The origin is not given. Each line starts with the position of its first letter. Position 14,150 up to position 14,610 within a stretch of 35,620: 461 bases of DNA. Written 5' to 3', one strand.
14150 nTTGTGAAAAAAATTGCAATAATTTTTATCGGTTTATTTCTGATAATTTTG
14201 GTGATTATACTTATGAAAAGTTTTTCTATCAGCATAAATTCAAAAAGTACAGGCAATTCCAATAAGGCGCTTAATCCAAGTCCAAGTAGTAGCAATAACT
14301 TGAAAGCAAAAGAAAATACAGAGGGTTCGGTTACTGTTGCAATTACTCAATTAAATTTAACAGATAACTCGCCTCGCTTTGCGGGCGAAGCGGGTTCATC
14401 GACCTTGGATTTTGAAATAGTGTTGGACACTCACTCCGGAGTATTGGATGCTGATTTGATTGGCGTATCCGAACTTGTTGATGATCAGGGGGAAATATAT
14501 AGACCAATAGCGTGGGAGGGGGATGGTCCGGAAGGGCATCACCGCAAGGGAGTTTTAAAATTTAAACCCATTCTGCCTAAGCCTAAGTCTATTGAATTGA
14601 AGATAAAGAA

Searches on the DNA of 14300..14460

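Call 98: search_rna_families(source=window, start=14300, end=14460, threshold=evalue, max_evalue=1)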
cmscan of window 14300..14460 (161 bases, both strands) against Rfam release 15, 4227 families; matches with E-value up to 1: 1.
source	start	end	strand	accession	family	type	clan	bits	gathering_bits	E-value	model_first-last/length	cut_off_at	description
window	14328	14426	+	RF00735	mir-367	Gene; miRNA;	-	17.4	54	0.21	1-68/68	no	mir-367 microRNA precursor family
